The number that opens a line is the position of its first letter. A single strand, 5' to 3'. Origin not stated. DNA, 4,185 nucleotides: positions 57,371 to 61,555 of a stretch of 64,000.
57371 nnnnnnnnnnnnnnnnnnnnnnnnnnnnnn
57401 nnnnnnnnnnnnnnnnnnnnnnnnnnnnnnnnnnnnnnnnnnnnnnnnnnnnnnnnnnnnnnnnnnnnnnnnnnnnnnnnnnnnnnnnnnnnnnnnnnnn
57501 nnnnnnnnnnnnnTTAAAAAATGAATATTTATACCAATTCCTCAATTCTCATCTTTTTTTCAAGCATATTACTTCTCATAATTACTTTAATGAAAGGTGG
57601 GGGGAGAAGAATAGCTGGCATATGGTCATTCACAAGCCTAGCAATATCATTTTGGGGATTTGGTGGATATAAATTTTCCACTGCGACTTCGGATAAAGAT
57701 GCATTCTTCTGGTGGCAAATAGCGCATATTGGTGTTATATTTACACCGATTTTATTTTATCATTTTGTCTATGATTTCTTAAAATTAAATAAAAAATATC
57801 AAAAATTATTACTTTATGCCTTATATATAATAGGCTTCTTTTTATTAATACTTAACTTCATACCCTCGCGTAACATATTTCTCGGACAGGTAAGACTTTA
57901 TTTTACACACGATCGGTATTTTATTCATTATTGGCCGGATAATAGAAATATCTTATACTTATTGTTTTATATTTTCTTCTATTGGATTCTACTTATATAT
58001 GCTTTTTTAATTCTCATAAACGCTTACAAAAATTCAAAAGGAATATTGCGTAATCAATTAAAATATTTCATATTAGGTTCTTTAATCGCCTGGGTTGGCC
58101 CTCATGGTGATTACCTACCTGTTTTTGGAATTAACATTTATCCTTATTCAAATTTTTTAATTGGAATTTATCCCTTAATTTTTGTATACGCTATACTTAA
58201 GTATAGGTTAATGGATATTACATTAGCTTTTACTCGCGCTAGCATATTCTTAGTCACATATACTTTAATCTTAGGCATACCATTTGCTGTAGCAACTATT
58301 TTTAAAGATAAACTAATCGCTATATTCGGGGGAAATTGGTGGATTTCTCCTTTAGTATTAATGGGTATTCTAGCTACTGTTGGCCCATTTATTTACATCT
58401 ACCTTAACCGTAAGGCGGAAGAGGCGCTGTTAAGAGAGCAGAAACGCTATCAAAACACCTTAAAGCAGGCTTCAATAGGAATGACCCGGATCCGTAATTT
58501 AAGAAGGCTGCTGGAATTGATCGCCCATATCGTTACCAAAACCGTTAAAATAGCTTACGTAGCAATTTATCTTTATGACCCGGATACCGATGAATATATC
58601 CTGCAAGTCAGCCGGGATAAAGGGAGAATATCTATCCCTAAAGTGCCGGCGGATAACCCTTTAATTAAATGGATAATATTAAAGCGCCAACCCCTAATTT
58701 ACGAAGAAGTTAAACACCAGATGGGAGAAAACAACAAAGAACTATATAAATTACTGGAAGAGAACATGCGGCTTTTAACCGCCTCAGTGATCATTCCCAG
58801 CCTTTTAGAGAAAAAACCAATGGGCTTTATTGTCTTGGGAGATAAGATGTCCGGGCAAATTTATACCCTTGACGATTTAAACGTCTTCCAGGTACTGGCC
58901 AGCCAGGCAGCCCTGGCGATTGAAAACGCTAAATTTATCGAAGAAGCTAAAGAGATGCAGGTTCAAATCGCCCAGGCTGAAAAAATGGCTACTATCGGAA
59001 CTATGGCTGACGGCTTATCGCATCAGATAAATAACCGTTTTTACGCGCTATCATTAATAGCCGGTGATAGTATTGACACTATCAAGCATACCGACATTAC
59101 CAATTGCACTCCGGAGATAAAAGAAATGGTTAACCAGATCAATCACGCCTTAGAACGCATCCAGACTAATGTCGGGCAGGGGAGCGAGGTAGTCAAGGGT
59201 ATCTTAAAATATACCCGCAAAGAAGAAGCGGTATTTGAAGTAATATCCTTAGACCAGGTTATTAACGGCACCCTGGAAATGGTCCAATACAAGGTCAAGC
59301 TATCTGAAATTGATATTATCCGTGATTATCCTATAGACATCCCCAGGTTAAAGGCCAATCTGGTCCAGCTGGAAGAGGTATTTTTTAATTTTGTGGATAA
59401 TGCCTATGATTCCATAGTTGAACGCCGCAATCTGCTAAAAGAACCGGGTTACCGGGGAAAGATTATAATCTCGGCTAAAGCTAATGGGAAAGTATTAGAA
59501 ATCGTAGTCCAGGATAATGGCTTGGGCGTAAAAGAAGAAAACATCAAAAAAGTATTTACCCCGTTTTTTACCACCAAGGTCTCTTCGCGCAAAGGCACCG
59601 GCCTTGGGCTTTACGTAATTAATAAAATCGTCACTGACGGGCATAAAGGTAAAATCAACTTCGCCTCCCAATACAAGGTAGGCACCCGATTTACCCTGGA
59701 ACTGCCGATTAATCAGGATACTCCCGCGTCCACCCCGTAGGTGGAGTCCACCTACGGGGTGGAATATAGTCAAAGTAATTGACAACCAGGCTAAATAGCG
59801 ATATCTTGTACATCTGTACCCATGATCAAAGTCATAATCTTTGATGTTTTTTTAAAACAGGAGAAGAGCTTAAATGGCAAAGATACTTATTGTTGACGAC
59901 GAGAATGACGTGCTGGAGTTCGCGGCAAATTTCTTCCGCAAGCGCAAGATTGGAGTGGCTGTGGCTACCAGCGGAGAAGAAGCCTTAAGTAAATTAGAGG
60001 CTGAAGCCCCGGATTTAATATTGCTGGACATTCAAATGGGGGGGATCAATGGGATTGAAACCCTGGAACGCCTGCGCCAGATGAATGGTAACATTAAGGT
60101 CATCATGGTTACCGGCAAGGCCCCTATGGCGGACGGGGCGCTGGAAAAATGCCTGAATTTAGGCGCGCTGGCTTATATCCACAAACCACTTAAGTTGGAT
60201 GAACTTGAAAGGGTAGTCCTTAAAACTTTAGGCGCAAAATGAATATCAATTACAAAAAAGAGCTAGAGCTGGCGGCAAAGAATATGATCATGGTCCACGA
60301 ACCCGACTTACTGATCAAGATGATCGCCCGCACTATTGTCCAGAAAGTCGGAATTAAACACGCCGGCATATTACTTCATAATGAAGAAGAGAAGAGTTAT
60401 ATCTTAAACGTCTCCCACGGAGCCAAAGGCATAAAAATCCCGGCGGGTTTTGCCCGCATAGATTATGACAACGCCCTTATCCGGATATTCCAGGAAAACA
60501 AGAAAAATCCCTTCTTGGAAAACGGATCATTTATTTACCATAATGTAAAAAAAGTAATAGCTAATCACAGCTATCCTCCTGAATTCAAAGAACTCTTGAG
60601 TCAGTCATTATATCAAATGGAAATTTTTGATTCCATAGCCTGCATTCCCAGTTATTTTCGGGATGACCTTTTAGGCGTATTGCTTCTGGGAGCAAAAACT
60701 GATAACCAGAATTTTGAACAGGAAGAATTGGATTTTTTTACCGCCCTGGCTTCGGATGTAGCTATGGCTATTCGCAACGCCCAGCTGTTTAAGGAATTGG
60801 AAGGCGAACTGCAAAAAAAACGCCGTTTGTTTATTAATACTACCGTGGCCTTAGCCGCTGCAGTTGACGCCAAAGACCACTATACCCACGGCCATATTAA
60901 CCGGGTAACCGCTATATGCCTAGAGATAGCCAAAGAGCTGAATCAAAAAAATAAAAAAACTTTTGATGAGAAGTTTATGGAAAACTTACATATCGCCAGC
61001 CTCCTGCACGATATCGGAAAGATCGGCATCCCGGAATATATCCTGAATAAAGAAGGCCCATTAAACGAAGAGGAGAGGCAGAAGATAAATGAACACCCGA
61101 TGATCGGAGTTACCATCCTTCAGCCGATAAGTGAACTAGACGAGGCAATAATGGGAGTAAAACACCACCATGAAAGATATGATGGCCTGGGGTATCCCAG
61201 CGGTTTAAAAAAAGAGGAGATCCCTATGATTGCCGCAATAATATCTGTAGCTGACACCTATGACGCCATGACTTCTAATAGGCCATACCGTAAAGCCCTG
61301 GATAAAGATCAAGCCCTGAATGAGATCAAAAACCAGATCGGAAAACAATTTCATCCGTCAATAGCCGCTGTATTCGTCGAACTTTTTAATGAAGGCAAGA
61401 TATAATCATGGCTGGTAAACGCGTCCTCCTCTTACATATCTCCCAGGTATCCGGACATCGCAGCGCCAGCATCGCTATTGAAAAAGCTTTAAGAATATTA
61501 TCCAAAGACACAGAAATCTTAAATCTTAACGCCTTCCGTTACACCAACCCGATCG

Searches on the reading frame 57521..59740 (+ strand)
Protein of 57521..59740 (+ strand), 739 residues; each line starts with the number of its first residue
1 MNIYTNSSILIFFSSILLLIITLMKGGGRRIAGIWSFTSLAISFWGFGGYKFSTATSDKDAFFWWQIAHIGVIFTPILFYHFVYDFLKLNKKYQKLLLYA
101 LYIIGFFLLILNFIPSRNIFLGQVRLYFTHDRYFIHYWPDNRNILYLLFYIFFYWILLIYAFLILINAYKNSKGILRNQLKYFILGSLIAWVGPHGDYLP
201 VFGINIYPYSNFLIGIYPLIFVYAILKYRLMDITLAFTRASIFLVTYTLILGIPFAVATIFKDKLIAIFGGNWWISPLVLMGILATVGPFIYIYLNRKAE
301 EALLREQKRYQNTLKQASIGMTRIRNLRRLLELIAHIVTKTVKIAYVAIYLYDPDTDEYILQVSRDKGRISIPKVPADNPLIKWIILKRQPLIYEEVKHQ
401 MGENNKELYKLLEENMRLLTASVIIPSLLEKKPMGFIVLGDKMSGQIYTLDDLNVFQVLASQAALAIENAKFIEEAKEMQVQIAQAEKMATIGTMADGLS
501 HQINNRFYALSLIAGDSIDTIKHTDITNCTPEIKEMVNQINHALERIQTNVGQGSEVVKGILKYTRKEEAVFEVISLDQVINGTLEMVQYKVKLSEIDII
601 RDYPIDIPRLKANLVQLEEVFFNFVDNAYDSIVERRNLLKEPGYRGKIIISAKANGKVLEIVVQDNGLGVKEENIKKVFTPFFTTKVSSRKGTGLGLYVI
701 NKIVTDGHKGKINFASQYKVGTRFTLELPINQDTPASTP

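Call 36: search_protein_families(library=pfam, proteins=[window:57521-59740:+], max_evalue=0.001)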
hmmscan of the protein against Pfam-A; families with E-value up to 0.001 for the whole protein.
window:57521-59740:+ (739 aa): 6 families
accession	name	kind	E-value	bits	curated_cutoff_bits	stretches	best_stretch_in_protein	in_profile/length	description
PF02518.31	HATPase_c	-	5.8e-22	78.7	26.4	1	615-731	4-110/111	Histidine kinase-, DNA gyrase B-, and HSP90-like ATPase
PF16927.11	HisKA_7TM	-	5.2e-17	62.9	28.6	1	12-234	3-223/224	N-terminal 7TM region of histidine kinase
PF13185.12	GAF_2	-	3.2e-09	37.6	28.6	1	325-468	2-136/136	GAF domain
PF01590.32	GAF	-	1.2e-08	36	22.4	1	326-467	1-133/133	GAF domain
PF13492.12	GAF_3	-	1.4e-07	32.4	27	1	330-469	5-129/129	GAF domain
PF13589.12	HATPase_c_3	-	1.6e-05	25.4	25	1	617-696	3-71/137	Histidine kinase-, DNA gyrase B-, and HSP90-like ATPase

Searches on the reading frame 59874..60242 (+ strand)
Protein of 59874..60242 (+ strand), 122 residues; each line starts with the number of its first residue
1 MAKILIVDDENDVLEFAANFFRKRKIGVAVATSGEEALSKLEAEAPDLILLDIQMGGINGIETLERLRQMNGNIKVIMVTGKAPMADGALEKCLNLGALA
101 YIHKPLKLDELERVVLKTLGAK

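Call 36: search_protein_families(library=pfam, proteins=[window:59874-60242:+], max_evalue=0.001)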
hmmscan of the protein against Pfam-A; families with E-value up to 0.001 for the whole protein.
window:59874-60242:+ (122 aa): 1 family
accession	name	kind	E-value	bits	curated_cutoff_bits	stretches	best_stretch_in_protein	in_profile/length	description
PF00072.30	Response_reg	-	3.3e-29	101.7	30.2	1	4-114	1-109/111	Response regulator receiver domain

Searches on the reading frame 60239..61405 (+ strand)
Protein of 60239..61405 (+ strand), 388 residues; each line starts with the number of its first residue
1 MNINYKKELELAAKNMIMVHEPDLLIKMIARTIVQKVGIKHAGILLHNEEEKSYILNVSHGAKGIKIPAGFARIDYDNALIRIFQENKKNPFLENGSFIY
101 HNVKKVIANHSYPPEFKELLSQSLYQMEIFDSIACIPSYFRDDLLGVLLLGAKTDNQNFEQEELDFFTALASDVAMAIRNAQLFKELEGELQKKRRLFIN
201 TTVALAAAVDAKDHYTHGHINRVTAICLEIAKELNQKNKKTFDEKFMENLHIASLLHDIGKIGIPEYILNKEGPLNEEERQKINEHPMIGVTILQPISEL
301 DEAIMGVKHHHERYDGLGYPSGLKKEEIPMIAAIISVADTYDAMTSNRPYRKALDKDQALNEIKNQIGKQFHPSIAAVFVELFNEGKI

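Call 36: search_protein_families(library=pfam, proteins=[window:60239-61405:+], max_evalue=0.001)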
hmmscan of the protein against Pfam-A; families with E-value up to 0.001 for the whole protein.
window:60239-61405:+ (388 aa): 5 families
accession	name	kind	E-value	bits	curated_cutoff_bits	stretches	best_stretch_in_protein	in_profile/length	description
PF13487.12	HD_5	-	6.5e-36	124.1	27.2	1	208-374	6-169/170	HD domain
PF01966.28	HD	-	3.6e-19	69.6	22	1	218-344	3-116/116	HD domain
PF13185.12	GAF_2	-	1.2e-05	26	28.6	1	27-178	9-135/136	GAF domain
PF01590.32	GAF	-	1.4e-05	26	22.4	1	104-178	63-133/133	GAF domain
PF13492.12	GAF_3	-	4.1e-05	24.4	27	1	131-180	81-129/129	GAF domain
